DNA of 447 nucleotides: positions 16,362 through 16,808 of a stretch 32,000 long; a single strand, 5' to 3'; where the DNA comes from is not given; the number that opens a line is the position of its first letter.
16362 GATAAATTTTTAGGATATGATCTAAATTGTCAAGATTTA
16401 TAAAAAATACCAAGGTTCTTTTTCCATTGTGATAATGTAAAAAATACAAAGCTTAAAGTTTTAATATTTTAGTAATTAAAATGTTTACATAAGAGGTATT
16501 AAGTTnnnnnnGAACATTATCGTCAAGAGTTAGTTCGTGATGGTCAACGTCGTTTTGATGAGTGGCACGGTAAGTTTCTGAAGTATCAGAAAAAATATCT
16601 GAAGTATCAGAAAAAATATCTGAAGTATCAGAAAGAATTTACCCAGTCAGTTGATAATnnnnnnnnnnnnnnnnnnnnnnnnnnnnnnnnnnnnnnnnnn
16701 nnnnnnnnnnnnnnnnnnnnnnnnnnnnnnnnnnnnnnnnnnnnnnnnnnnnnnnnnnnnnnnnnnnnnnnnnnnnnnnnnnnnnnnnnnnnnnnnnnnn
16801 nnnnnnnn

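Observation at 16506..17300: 35-residue tandem-repeat protein with heptad-length indels at the edge of the gvp island: candidate non-canonical GvpC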

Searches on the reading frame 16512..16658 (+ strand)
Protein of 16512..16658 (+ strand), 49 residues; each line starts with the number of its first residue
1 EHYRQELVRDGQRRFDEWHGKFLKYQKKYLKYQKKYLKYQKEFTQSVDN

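Call 28: search_protein_representatives(alignment_id=A2)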
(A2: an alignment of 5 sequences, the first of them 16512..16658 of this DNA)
Query: 5 sequences, 35 profile positions. Proteins with E-value up to 0.001 (for the whole library): 30; up to 1e-10: 12; up to 1e-30: 0. The best 30 are listed.
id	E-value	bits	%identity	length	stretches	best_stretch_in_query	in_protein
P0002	5.3e-22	93.2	-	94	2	1-30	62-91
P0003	5.9e-18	80.3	-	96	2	1-29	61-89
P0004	2.2e-17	78.5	-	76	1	1-35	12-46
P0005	3.1e-15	71.6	-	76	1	1-29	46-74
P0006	5.6e-13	64.4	-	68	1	1-30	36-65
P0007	1.2e-12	63.3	-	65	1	1-31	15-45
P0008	3.7e-12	61.7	-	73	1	1-30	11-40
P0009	9.0e-12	60.5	-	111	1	1-28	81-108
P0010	1.4e-11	59.9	-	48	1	1-30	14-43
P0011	3.4e-11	58.7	-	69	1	1-30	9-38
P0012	4.9e-11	58.2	-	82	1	1-32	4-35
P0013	9.4e-11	57.2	-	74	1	1-34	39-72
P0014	1.2e-10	56.9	-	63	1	1-30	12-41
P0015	1.4e-10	56.7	-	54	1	1-30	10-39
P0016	1.8e-10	56.3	-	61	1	1-31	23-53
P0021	3.7e-09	52.1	-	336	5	13-28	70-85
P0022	5.7e-09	51.6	-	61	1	1-32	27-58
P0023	6.9e-09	51.3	-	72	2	6-31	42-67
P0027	3.3e-06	42.7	-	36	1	1-24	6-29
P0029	1.2e-05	40.9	-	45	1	1-24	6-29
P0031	7.4e-04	35.2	-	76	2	3-30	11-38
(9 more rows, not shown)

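Call 30: list_cluster_members(proteins=[P0002, P0003, P0006, P0007, P0008, P0010, P0011, P0012, P0015, P0016])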
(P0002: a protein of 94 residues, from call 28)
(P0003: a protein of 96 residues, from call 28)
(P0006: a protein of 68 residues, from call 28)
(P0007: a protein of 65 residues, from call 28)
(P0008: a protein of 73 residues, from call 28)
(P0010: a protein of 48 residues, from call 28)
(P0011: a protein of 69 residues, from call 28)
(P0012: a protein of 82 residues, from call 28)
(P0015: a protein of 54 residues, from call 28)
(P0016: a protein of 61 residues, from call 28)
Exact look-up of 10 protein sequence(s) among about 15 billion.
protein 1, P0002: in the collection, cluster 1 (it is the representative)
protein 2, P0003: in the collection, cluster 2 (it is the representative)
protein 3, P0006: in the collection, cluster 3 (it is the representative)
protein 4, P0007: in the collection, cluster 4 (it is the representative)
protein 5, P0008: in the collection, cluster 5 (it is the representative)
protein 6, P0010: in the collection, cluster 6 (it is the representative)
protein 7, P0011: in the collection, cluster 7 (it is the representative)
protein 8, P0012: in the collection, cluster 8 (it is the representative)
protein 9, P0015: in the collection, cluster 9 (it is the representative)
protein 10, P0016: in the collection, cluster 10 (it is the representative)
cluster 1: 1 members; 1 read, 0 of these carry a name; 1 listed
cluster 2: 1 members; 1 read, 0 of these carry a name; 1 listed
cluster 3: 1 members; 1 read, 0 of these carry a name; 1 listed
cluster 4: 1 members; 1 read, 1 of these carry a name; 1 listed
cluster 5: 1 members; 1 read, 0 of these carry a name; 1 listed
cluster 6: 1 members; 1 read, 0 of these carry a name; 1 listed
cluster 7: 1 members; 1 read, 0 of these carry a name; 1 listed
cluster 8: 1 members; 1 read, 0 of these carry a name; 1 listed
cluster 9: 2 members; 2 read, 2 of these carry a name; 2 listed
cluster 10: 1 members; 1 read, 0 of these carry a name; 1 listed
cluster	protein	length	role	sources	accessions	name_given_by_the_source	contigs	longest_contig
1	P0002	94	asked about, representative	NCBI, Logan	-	-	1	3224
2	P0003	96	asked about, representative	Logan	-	-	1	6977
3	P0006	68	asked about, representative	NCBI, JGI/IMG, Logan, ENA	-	-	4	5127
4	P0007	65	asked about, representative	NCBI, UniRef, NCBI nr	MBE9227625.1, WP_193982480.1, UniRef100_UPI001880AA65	hypothetical protein IQ264_19535 [Phormidium sp. LEGE 05292] | hypothetical protein n=1 Tax=[Phormidium] sp. LEGE 05292 TaxID=767427 RepID=UPI001880AA65 | hypothetical protein [Phormidium sp. LEGE 05292]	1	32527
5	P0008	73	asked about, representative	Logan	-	-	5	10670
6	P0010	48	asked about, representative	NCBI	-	-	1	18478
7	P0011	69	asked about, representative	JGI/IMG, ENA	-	-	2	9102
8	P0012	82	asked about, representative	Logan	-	-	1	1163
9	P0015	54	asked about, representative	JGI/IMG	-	hypothetical protein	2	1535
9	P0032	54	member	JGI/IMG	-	hypothetical protein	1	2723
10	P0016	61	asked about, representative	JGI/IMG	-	-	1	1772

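Call 34: search_protein_families(library=ncbifam, proteins=[P0002, P0003, P0006, P0007, P0008, P0010, P0011, P0012, P0015, P0016], max_evalue=0.01)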
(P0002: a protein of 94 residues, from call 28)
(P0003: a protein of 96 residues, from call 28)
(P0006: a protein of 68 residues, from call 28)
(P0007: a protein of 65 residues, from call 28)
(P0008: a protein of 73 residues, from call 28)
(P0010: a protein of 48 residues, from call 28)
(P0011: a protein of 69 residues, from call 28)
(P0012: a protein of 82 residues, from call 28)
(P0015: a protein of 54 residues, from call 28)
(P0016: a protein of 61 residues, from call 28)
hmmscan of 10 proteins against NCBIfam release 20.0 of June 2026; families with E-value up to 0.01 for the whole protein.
P0002 (94 aa): 2 families
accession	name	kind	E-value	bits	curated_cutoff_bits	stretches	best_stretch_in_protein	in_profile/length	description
TIGR00781.1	ccoO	equivalog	0.0021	17.8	200.65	0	17-49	106-138/232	cytochrome-c oxidase, cbb3-type subunit II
NF011055.0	PRK14487.1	subfamily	0.0021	17.6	218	0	17-51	112-146/212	cbb3-type cytochrome c oxidase subunit II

P0003 (96 aa): 0 families

P0006 (68 aa): 0 families

P0007 (65 aa): 0 families

P0008 (73 aa): 0 families

P0010 (48 aa): 0 families

P0011 (69 aa): 0 families

P0012 (82 aa): 0 families

P0015 (54 aa): 0 families

P0016 (61 aa): 0 families

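Call 39: search_protein_families(library=ncbifam, proteins=[P0027, P0029, P0022, P0023, P0031], max_evalue=0.1)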
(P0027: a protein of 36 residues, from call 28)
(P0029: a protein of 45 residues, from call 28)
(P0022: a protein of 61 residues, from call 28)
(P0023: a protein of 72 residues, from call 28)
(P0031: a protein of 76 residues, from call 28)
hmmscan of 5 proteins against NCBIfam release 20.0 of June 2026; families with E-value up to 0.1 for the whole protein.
P0027 (36 aa): 0 families

P0029 (45 aa): 0 families

P0022 (61 aa): 0 families

P0023 (72 aa): 1 family
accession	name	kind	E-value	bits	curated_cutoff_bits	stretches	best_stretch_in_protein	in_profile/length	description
NF033829.0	plas_excl_MbeD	equivalog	0.06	13.7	60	0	10-32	15-37/69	MbeD family mobilization/exclusion protein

P0031 (76 aa): 0 families

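Call 81: search_protein_families(library=ncbifam, proteins=[P0004, P0009], max_evalue=1)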
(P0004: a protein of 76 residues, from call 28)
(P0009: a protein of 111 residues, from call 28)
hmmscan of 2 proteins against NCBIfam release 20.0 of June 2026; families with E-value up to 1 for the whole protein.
P0004 (76 aa): 0 families

P0009 (111 aa): 1 family
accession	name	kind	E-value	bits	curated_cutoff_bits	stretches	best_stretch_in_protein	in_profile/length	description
NF047715.1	LIC12298_fam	subfamily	0.39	11.3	100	0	36-91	3-53/70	LIC12298 family protein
